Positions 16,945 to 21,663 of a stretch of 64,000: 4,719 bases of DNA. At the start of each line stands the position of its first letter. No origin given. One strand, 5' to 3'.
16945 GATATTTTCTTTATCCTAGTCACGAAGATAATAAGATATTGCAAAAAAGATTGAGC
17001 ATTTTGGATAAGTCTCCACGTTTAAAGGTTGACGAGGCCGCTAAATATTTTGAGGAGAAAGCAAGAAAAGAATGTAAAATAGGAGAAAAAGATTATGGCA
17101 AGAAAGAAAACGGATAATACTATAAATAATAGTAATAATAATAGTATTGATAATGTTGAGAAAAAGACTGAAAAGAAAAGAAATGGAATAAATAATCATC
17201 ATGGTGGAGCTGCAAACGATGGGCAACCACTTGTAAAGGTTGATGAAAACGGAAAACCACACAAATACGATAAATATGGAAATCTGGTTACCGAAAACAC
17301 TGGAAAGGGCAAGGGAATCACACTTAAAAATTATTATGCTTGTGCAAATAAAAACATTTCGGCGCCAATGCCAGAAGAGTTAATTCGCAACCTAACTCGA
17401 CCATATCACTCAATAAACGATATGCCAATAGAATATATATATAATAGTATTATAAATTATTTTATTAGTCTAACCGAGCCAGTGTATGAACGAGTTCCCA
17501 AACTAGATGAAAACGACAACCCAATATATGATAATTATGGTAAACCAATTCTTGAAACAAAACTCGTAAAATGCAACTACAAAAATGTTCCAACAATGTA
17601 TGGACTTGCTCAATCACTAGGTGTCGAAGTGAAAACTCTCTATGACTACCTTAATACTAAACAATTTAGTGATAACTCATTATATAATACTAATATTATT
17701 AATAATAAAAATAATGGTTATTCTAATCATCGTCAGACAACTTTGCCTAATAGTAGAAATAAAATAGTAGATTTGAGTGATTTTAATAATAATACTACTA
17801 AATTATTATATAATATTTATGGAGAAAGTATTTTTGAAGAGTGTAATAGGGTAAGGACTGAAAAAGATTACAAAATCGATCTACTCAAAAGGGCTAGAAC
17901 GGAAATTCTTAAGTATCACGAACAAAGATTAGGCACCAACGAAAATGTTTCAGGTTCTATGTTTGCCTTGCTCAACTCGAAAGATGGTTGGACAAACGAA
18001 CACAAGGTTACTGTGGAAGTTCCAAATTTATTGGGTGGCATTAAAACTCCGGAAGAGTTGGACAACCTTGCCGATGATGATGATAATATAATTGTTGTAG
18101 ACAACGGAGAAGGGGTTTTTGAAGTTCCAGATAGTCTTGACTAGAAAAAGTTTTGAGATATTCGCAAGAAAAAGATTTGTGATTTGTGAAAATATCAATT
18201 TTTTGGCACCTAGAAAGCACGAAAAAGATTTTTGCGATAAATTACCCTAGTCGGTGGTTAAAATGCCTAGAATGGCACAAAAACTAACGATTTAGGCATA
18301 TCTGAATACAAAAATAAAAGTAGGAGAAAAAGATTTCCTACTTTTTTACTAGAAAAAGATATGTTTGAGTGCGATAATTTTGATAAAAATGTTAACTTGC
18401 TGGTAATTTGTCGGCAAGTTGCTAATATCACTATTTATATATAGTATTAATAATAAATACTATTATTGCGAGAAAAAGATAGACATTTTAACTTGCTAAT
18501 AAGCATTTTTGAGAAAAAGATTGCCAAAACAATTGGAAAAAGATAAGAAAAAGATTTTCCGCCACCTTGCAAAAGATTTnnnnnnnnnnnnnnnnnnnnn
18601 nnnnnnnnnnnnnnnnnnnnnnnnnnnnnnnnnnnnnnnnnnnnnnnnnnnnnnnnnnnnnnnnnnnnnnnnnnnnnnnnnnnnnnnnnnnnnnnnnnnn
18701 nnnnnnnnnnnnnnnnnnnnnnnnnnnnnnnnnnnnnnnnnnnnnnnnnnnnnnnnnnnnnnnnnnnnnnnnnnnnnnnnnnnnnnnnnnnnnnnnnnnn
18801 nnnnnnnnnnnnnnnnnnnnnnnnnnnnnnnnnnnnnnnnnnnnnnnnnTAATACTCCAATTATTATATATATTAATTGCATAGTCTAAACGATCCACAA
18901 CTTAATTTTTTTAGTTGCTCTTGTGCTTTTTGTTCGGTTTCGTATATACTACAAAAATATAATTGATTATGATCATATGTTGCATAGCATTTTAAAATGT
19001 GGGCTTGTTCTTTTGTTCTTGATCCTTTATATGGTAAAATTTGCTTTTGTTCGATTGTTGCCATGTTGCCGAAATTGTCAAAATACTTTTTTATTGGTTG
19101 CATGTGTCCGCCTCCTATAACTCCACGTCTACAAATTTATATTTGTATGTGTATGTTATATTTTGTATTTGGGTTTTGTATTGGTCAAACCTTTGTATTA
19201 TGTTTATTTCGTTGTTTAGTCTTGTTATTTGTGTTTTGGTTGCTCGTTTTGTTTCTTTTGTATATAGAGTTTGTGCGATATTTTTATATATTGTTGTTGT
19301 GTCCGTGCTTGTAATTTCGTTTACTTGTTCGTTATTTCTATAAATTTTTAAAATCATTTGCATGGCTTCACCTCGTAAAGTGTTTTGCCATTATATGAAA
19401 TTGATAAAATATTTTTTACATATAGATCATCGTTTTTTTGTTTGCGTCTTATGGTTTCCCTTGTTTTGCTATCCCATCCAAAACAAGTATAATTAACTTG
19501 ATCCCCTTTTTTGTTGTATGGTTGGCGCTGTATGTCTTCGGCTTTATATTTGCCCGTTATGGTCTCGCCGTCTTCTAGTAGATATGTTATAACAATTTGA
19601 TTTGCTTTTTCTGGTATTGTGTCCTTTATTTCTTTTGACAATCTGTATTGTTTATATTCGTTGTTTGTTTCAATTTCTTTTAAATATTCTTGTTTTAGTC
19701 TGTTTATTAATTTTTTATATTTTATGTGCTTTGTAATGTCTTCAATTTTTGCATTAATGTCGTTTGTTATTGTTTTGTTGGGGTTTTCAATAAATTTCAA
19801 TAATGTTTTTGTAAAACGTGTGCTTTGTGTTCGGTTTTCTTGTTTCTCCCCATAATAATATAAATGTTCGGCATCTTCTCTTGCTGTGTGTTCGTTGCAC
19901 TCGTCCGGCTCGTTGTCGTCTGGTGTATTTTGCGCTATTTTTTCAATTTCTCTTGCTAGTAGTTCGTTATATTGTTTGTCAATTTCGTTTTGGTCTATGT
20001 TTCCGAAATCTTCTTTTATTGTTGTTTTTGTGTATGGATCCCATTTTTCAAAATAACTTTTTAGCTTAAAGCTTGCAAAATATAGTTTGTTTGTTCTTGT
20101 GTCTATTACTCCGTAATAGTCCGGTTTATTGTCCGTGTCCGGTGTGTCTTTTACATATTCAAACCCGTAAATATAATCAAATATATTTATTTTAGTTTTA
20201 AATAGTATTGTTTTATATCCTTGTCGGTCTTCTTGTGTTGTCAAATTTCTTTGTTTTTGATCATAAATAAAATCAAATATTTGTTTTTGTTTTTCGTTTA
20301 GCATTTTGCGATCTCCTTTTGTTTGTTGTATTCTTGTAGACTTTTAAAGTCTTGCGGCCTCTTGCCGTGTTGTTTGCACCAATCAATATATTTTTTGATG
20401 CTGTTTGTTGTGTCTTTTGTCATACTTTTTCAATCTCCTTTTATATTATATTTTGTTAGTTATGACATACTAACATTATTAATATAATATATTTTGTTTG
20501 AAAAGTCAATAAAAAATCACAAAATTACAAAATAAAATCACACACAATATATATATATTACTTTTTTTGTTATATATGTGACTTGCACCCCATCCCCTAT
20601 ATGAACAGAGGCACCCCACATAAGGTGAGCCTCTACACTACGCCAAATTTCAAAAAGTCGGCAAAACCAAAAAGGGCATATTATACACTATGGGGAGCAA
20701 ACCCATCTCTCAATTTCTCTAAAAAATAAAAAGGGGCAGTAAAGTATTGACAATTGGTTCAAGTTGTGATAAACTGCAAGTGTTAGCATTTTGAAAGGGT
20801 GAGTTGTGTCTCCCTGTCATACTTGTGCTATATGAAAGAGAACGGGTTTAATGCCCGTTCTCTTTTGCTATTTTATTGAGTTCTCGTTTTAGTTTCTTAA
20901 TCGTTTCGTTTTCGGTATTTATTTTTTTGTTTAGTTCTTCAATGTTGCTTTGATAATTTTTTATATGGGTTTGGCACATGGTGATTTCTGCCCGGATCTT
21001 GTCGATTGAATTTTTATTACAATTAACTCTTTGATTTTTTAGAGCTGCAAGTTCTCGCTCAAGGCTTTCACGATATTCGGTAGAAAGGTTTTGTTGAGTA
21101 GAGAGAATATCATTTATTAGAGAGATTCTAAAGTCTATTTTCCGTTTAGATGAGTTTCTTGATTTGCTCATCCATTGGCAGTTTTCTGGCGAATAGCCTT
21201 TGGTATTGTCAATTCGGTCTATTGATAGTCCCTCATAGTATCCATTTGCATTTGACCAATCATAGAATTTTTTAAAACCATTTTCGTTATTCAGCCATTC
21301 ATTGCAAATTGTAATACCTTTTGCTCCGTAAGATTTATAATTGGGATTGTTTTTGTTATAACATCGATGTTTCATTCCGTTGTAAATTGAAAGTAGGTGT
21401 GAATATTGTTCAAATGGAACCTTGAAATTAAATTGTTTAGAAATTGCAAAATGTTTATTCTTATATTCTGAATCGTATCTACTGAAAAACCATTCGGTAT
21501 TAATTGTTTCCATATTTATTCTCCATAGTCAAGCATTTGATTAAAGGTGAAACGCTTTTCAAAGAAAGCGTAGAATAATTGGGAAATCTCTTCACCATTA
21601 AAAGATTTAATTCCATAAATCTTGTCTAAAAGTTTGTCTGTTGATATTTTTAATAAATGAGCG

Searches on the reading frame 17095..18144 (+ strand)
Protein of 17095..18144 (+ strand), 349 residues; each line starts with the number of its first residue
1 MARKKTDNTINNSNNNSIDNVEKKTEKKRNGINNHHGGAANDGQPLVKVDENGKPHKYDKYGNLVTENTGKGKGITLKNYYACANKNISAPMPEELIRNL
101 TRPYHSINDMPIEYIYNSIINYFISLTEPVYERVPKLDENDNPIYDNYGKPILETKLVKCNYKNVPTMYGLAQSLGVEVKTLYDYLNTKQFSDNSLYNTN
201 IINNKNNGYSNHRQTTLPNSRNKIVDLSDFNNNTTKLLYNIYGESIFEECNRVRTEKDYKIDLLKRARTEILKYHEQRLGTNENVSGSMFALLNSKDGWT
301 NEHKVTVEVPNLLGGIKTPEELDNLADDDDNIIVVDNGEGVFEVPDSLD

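Call 82: search_protein_families(library=pfam, max_evalue=0.01, proteins=[window:17095-18144:+])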
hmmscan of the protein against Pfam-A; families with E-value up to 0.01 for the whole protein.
window:17095-18144:+ (349 aa): 1 family
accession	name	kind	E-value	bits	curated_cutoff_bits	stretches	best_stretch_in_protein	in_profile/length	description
PF16677.11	GP3_package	-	0.0027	18.3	29.4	0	162-193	30-63/105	DNA-packaging protein gp3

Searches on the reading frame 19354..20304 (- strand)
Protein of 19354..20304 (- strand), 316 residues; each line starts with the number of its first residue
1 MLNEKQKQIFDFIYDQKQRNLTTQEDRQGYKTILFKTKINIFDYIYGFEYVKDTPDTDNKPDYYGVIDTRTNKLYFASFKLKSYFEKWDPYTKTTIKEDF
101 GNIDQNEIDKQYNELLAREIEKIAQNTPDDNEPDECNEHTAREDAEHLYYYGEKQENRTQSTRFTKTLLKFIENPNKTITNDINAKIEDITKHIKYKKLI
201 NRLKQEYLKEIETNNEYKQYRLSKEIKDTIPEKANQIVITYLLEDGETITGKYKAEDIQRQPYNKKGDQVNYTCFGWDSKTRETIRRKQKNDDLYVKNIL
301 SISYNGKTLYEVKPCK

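Call 23: search_protein_families(library=phrogs, proteins=[window:19354-20304:-])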
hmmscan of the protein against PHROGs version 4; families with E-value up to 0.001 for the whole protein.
window:19354-20304:- (316 aa): 0 families

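Call 82: search_protein_families(library=pfam, max_evalue=0.01, proteins=[window:19354-20304:-])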
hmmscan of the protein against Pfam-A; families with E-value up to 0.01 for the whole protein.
window:19354-20304:- (316 aa): 1 family
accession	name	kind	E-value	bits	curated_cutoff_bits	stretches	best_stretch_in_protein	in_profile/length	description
PF11527.13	ARL2_Bind_BART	-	0.0089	16.6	23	0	159-237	13-90/116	The ARF-like 2 binding protein BART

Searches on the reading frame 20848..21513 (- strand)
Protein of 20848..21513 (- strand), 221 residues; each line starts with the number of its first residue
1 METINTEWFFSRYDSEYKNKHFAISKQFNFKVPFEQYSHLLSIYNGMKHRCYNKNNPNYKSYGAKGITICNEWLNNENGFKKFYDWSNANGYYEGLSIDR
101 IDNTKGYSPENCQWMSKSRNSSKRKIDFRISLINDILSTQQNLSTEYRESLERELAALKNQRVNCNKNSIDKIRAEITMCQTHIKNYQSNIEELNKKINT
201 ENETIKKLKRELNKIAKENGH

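Call 23: search_protein_families(library=phrogs, proteins=[window:20848-21513:-])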
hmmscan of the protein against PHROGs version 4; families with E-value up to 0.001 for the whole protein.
window:20848-21513:- (221 aa): 8 families
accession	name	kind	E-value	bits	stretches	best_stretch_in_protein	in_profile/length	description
phrog_3377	-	DNA, RNA and nucleotide metabolism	1.6e-33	117.2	1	38-209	12-175/196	HNH endonuclease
phrog_374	-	DNA, RNA and nucleotide metabolism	6.4e-30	105.5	1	23-209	267-453/617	HNH endonuclease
phrog_8790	-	DNA, RNA and nucleotide metabolism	1.5e-24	88.3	1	37-147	22-113/241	restriction endonuclease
phrog_2081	-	DNA, RNA and nucleotide metabolism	2.5e-24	87.2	1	36-167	101-245/433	HNH endonuclease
phrog_953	-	DNA, RNA and nucleotide metabolism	3.5e-17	63.8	1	42-121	226-302/420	HNH endonuclease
phrog_3322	-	DNA, RNA and nucleotide metabolism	9e-07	29.9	1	96-125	106-135/162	endonuclease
phrog_1035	-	DNA, RNA and nucleotide metabolism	0.0001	23.3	1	40-126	127-213/271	endonuclease VII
phrog_77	-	DNA, RNA and nucleotide metabolism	0.0005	19.7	1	129-218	693-778/967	SbcC-like subunit of palindrome specific endonuclease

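Call 82: search_protein_families(library=pfam, max_evalue=0.01, proteins=[window:20848-21513:-])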
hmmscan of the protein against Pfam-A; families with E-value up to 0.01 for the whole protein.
window:20848-21513:- (221 aa): 5 families
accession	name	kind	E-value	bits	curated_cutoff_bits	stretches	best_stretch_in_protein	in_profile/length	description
PF05667.16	CCDC22_CC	-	0.0003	20.5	39.2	1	112-215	168-272/477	CCDC22 protein coiled-coil region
PF11559.13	ADIP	-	0.0011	19.5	34.3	1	122-216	29-121/151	Afadin- and alpha -actinin-Binding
PF04849.18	HAP1_N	-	0.0034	17.1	33.9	1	132-216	202-284/307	HAP1 N-terminal conserved region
PF04859.17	DUF641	-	0.0062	17.3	27.6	0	154-219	52-121/127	Plant protein of unknown function (DUF641)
PF01519.22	DUF16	-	0.0081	17.1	40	0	139-217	21-97/104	Protein of unknown function DUF16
